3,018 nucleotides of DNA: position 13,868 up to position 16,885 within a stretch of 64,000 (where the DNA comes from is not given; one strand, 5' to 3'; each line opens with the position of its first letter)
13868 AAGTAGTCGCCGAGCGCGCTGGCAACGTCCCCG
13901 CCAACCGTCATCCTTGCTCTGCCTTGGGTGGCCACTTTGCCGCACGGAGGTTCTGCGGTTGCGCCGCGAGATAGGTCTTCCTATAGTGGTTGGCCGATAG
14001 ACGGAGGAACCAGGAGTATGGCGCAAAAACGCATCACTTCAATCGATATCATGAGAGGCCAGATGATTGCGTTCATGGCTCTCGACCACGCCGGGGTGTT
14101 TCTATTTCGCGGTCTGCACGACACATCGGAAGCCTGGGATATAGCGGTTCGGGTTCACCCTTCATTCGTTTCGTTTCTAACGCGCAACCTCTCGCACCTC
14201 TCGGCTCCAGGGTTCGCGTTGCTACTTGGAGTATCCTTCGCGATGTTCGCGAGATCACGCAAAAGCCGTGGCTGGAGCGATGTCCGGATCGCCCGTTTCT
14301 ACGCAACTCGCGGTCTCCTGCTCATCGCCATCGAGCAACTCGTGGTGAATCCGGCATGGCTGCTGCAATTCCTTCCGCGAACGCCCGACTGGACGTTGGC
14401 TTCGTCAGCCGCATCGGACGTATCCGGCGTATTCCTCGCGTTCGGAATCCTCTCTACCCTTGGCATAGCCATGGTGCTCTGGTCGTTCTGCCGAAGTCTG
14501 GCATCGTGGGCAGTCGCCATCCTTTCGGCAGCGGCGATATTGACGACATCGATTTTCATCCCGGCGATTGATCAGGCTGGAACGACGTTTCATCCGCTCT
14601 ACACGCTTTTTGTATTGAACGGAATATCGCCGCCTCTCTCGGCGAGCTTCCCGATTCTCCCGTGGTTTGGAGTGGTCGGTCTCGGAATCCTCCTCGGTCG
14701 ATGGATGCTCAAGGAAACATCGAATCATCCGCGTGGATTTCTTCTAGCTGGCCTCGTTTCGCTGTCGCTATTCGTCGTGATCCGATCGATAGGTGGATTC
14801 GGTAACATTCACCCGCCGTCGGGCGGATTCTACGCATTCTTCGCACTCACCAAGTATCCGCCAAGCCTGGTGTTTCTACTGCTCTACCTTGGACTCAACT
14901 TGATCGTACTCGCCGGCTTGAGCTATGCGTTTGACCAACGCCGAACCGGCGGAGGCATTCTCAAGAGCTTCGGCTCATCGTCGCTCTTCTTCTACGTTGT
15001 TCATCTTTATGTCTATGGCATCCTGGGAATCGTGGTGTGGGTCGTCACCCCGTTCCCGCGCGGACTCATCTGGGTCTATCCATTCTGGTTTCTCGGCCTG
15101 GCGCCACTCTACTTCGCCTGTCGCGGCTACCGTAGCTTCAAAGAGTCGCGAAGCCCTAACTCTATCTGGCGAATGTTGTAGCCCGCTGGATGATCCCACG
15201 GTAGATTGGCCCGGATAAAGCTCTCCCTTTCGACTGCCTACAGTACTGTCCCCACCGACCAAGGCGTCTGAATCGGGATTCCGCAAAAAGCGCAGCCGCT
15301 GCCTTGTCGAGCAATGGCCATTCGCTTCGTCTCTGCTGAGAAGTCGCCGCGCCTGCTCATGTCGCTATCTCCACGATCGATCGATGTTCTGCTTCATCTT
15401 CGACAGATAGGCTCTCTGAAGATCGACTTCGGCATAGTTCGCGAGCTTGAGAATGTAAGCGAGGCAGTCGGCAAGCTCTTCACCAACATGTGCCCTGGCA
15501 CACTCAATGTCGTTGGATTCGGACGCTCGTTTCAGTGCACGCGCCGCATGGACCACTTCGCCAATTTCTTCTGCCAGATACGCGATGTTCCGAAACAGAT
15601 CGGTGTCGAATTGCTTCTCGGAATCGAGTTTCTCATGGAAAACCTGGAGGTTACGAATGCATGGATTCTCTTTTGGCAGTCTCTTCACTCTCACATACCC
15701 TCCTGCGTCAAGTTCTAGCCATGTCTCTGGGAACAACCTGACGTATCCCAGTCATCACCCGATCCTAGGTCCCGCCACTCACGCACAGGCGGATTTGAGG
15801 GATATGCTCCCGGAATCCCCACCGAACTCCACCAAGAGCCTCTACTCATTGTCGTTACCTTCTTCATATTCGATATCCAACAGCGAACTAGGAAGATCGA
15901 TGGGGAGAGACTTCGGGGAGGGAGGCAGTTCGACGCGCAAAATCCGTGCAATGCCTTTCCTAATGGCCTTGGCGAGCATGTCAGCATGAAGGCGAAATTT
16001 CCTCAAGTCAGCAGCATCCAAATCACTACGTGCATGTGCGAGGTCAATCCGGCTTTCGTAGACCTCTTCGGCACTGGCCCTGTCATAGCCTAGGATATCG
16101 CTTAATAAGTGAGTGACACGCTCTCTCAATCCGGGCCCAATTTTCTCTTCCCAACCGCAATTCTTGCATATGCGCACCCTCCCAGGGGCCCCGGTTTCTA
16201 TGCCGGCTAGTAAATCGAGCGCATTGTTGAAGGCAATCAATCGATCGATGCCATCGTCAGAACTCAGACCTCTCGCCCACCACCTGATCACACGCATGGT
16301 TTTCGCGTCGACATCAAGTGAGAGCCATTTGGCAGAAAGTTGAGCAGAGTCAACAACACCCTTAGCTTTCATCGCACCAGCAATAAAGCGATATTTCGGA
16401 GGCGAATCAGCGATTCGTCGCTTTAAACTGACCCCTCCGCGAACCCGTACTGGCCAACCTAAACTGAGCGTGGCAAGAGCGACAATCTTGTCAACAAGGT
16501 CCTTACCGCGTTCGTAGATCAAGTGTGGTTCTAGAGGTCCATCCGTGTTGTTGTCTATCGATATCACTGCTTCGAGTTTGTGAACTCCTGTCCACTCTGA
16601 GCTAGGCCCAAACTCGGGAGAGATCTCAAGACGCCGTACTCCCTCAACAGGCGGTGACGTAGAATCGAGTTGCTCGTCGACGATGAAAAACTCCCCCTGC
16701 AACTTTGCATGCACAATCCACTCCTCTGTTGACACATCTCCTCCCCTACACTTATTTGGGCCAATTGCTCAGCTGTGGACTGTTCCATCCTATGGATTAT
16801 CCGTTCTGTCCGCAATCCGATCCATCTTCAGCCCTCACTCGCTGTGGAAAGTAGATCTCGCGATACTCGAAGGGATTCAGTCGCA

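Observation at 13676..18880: coaBC promoter plus 5' coding end occurs three times and brackets two inserted gene blocks (nested integration scars / promoter capture)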

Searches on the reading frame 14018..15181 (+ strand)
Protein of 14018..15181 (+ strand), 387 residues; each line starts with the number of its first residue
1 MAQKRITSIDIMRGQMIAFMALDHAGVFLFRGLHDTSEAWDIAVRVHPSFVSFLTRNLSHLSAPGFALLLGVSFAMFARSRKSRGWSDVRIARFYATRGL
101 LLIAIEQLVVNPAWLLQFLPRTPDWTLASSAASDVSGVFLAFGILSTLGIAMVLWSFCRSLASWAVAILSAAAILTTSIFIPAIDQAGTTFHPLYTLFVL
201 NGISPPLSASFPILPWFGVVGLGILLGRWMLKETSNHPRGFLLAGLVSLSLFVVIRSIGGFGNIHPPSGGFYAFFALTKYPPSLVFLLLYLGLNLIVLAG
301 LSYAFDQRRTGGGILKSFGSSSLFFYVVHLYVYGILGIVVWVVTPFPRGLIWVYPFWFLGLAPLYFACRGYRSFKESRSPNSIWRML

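Call 10: search_protein_families(library=pfam, proteins=[window:14018-15181:+], max_evalue=0.01)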
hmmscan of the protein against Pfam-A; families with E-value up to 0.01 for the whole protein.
window:14018-15181:+ (387 aa): 2 families
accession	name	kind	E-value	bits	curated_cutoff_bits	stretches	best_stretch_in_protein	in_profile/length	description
PF07786.18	HGSNAT_cat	-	6.4e-11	42.6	22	1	5-235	1-189/222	Heparan-alpha-glucosaminide N-acetyltransferase, catalytic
PF01757.29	Acyl_transf_3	-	1.9e-06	27.6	31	1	7-360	2-312/326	Acyltransferase domain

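Call 33: search_protein_families(library=padloc, proteins=[window:14018-15181:+], max_evalue=0.01)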
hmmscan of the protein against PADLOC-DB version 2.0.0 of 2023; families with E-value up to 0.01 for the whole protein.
window:14018-15181:+ (387 aa): 0 families
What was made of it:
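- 14018..15181 (+): E1 cargo: membrane acyltransferase (HGSNAT_cat / Acyl_transf_3). Pfam (call 10); no PADLOC hit (call 33).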

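Call 47: find_encoding_contigs(protein=window:14018-15181:+, flank=6000, max_places=6)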
Protein window:14018-15181:+ (387 aa): 1 contig read that carries it; 1 place shown.
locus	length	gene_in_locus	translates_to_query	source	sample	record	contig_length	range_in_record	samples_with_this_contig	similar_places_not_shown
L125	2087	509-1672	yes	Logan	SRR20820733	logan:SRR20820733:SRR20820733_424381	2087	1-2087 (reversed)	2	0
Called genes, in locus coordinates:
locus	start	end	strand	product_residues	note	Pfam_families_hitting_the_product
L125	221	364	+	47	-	-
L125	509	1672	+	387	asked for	PF01757:Acyl_transf_3 (weak), PF07786:HGSNAT_cat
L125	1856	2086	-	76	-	?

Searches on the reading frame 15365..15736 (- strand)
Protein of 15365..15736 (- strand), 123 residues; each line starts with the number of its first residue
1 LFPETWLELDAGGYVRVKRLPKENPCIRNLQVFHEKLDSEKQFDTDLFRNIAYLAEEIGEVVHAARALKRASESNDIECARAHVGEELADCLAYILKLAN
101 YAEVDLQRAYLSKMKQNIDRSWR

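Call 10: search_protein_families(library=pfam, proteins=[window:15365-15736:-], max_evalue=0.01)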
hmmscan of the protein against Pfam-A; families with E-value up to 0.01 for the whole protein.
window:15365-15736:- (123 aa): 2 families
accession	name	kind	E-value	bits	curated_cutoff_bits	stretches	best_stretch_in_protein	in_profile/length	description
PF03819.22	MazG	-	2.4e-07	31.3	22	1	50-114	6-63/74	MazG nucleotide pyrophosphohydrolase domain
PF08761.16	dUTPase_2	-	0.0061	17.3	22.9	0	94-120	131-157/162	dUTPase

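Call 33: search_protein_families(library=padloc, proteins=[window:15365-15736:-], max_evalue=0.01)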
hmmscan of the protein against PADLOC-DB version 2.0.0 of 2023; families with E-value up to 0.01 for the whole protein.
window:15365-15736:- (123 aa): 0 families

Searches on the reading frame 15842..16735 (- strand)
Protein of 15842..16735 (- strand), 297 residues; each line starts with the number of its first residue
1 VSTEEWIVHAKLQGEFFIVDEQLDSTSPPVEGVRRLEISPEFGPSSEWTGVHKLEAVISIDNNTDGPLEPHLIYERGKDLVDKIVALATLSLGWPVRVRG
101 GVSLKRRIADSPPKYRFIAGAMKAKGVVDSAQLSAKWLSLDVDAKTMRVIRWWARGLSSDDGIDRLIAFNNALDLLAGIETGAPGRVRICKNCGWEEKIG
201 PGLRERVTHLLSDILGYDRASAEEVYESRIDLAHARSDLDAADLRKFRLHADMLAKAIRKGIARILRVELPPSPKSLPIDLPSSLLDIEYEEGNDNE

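Call 10: search_protein_families(library=pfam, proteins=[window:15842-16735:-], max_evalue=0.01)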
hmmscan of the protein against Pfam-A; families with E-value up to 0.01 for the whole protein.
window:15842-16735:- (297 aa): 0 families

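Call 33: search_protein_families(library=padloc, proteins=[window:15842-16735:-], max_evalue=0.01)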
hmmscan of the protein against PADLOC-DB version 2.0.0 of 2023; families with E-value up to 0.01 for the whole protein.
window:15842-16735:- (297 aa): 0 families
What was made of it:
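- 15842..16735 (-): E1 cargo: 297-aa protein of unknown family. No Pfam or PADLOC hit (calls 10, 33).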

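Call 35: find_homologous_proteins(query=window:15842-16735:-, max_evalue=0.001)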
Query window:15842-16735:- (297 aa): 38 proteins with E <= 0.001 among 4851 candidates.
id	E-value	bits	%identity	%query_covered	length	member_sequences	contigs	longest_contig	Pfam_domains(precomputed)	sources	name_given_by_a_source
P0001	1.1e-188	644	100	98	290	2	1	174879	-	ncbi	-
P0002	2.3e-112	393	59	100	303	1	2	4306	-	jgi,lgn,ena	-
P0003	8.3e-109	382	59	100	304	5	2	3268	-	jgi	jgi:hypothetical protein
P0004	1.0e-108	381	59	99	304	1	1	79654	-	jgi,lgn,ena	-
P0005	1.2e-107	378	58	100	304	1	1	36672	-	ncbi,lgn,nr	ncbi:MAG: hypothetical protein NTZ04_04280 [Chloroflexi bacterium]|nr:hypothetical protein [Chlorofl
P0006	1.2e-107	378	58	100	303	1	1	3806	-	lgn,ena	-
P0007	1.5e-107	377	59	99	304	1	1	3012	-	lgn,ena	-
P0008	4.6e-107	376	59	99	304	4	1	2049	-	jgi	jgi:hypothetical protein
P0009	1.3e-106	374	57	99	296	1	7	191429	-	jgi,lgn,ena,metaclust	metaclust:\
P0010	2.7e-106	373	58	99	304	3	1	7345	-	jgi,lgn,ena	-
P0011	1.6e-103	364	56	99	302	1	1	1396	-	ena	-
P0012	3.1e-103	363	55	99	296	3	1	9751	-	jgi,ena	-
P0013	3.1e-102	360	55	99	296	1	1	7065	-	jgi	jgi:hypothetical protein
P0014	5.7e-102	359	55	99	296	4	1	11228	-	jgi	-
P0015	6.1e-102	359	57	99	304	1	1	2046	-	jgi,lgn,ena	-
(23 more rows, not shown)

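Call 36: find_encoding_contigs(protein=P0001, flank=3000, max_places=3)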
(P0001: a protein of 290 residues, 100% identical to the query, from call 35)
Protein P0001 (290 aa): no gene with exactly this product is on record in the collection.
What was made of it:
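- Tried and rejected: A look-up of P0001 found nothing (call 36).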

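Call 37: find_encoding_contigs(protein=P0004, flank=6000, max_places=3)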
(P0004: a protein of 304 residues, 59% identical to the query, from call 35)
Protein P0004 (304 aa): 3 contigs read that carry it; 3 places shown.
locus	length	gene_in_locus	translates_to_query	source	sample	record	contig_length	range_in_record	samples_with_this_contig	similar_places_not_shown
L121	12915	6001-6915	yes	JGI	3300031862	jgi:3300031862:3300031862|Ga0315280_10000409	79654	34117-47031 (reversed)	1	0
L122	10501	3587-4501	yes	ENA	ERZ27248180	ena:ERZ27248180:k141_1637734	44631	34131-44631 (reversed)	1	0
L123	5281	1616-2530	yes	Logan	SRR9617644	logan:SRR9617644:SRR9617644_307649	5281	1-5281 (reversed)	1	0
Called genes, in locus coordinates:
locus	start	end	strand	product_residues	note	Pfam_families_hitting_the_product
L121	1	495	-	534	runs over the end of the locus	PF00501:AMP-binding, PF13193:AMP-binding_C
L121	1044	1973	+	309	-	PF00106:adh_short, PF08659:KR, PF13561:adh_short_C2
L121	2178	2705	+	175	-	-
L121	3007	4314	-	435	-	PF12797:Fer4_2 (faint), PF00037:Fer4, PF12837:Fer4_6 (weak), PF13237:Fer4_10 (weak), PF14697:Fer4_21, PF25160:LdpA_Fe-S-bd (weak), PF12838:Fer4_7, PF13187:Fer4_9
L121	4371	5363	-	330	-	PF00106:adh_short (faint), PF01073:3Beta_HSD, PF01370:Epimerase, PF02719:Polysacc_synt_2, PF05368:NmrA, PF13460:NAD_binding_10, PF16363:GDP_Man_Dehyd, PF07993:NAD_binding_4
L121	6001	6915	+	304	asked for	-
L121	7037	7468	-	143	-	PF01842:ACT (weak), PF19571:ACT_8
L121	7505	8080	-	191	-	PF01558:POR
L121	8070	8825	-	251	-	PF02775:TPP_enzyme_C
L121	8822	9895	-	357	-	PF01855:POR_N, PF17147:PFOR_II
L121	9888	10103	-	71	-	PF12797:Fer4_2 (faint), PF00037:Fer4 (faint), PF12837:Fer4_6 (faint), PF13237:Fer4_10 (faint), PF14697:Fer4_21, PF12838:Fer4_7, PF13187:Fer4_9 (weak), PF13484:Fer4_16 (faint)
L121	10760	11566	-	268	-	PF01061:ABC2_membrane, PF12698:ABC2_membrane_3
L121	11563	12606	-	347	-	PF00005:ABC_tran, PF13304:AAA_21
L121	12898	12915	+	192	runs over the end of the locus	PF00903:Glyoxalase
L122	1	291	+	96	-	?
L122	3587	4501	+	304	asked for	-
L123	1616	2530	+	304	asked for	-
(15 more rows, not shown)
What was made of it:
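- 15842..16735 (-): Homologues reach at most 59% identity, in unrelated contexts (calls 35, 37).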

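Call 51: find_encoding_contigs(protein=window:15842-16735:-, flank=3000, max_places=4)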
Protein window:15842-16735:- (297 aa): 1 contig read that carries it; 1 place shown.
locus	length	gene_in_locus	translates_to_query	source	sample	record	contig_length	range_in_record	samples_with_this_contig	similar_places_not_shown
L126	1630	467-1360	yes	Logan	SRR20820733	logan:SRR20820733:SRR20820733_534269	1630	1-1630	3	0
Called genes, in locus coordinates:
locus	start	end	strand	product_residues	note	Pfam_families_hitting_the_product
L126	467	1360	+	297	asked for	-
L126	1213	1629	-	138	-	?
